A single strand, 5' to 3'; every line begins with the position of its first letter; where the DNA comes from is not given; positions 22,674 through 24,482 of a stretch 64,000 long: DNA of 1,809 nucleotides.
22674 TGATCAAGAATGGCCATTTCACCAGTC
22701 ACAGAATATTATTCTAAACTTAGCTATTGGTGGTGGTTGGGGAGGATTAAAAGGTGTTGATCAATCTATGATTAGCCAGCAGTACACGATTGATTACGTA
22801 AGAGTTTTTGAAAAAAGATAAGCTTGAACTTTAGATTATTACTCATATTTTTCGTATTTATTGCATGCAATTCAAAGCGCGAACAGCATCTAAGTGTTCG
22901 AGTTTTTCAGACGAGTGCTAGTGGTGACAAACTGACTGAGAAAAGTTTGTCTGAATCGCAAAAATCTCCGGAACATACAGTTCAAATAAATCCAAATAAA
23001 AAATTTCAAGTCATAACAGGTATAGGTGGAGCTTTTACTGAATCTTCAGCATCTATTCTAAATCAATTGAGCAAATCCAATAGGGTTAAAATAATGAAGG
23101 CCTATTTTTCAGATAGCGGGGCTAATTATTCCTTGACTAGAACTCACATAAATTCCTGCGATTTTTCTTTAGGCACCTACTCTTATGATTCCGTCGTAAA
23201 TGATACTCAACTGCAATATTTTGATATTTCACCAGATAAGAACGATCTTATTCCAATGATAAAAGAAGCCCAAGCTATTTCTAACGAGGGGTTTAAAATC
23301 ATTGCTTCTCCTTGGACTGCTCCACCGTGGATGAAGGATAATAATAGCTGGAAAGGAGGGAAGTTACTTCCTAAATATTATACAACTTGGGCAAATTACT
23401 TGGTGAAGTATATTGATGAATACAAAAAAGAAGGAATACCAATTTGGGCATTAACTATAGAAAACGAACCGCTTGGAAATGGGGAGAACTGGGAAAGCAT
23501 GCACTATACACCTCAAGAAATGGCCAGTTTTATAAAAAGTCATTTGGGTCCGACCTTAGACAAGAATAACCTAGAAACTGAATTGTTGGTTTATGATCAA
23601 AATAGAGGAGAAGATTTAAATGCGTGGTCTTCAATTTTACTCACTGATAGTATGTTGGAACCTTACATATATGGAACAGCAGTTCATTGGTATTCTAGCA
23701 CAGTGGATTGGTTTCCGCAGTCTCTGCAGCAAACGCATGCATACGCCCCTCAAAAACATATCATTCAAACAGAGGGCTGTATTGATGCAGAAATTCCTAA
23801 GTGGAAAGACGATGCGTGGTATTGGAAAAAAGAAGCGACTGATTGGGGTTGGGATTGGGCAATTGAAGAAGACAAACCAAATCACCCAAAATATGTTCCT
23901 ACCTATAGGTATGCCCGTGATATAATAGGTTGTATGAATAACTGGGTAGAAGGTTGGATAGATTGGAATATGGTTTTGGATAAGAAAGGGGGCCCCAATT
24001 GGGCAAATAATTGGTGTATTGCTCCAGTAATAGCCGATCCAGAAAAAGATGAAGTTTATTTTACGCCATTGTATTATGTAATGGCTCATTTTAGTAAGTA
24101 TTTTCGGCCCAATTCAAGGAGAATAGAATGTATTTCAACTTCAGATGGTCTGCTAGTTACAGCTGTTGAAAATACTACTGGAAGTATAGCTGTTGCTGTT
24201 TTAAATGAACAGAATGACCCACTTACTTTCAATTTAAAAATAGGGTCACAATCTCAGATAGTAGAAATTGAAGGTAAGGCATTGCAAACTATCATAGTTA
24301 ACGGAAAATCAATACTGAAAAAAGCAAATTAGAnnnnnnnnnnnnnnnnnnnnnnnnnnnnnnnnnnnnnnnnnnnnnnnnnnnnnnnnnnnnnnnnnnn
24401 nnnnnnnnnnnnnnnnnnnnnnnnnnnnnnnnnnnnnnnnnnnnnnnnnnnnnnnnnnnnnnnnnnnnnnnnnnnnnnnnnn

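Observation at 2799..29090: Bipartite laminarin-type PUL with a phosphorylase in place of the usual GH3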

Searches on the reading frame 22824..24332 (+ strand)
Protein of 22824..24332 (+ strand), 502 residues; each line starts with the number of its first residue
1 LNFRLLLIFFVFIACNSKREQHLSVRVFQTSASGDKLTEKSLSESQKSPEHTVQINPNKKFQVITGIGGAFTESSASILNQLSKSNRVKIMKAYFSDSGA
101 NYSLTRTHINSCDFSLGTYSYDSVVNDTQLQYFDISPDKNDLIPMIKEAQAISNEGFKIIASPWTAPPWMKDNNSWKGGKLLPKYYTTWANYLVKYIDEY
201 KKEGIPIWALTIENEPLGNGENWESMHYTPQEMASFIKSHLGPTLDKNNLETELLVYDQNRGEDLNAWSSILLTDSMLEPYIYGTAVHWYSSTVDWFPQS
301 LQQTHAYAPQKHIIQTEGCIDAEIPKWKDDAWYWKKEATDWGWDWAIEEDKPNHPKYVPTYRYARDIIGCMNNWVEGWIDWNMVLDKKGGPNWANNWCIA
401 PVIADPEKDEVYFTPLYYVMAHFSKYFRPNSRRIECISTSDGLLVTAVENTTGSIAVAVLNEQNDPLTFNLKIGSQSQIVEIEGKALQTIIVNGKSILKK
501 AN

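Call 4: search_protein_families(library=pfam, proteins=[window:22824-24332:+], max_evalue=0.001)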
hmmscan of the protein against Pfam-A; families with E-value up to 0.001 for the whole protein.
window:22824-24332:+ (502 aa): 2 families
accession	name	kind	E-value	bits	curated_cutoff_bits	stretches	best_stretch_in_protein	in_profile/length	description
PF02055.22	Glyco_hydro_30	-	4.3e-79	266.5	23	1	64-426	1-347/348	Glycosyl hydrolase family 30 TIM-barrel domain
PF17189.10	Glyco_hydro_30C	-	2.5e-10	40.8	22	1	431-490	2-65/65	Glycosyl hydrolase family 30 beta sandwich domain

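Call 26: search_solved_structures(query=window:22824-24332:+, max_evalue=1e-10)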
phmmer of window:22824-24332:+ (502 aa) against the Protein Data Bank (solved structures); distinct sequences matched with E-value up to 1e-10: 23.
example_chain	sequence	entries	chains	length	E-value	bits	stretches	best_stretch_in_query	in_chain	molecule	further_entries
3ke0_A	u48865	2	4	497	1.2e-72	248.2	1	53-471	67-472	Glucosylceramidase | Glucocerebrosidase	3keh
1ogs_A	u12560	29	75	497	2.2e-72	247.3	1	53-471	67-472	Glucosylceramidase | Acid beta-glucosidase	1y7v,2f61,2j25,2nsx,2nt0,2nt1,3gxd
2wkl_A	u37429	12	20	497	2.2e-72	247.3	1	53-471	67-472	GLUCOSYLCERAMIDASE | Lysosomal acid glucosylceramidase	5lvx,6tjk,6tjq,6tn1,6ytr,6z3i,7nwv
2v3d_A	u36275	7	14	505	2.3e-72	247.3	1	53-471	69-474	GLUCOSYLCERAMIDASE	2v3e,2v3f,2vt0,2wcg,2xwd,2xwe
9f9z_A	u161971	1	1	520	2.7e-72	247.1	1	53-471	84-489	Lysosomal acid glucosylceramidase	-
6t13_A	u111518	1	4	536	3e-72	246.9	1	53-471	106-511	Glucosylceramidase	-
9fa3_A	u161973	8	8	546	3.3e-72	246.8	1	53-471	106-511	Lysosomal acid glucosylceramidase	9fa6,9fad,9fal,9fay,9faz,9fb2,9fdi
2wnw_A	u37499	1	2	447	7.8e-65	222.4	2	41-323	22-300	ACTIVATED BY TRANSCRIPTION FACTOR SSRB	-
5ngk_A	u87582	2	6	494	5.5e-50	173.5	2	36-320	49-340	Glucosylceramidase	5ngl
7n6h_A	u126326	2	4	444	5.3e-22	81.1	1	52-262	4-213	AcXbh30A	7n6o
6krl_A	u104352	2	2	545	1.8e-18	69.5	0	44-300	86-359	Mating factor alpha,GH30 Xylanase B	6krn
6iuj_A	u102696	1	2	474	3.6e-18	68.5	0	54-300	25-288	GH30 Xylanase B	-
1nof_A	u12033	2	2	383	4.1e-18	68.3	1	133-242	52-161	xylanase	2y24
6m5z_A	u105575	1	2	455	6.3e-14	54.5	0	51-293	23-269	GH30 Xylanase C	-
4fmv_A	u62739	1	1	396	2.4e-13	52.6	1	144-288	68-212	Glucuronoarabinoxylan endo-1,4-beta-xylanase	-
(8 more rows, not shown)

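Call 50: search_protein_families(library=ncbifam, proteins=[window:22824-24332:+], max_evalue=0.00001)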
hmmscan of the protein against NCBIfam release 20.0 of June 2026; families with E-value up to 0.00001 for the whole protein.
window:22824-24332:+ (502 aa): 2 families
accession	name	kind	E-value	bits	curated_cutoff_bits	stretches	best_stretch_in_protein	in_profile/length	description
NF053856.1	Nd1_6BtaGucnBT3312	equivalog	1.3e-73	248.3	700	2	18-320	23-333/483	endo-1,6-beta-glucanase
NF052681.1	EndoxylXynCBac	equivalog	1.3e-15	57.5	650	1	135-289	60-214/395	glucuronoarabinoxylan endo-1,4-beta-xylanase XynC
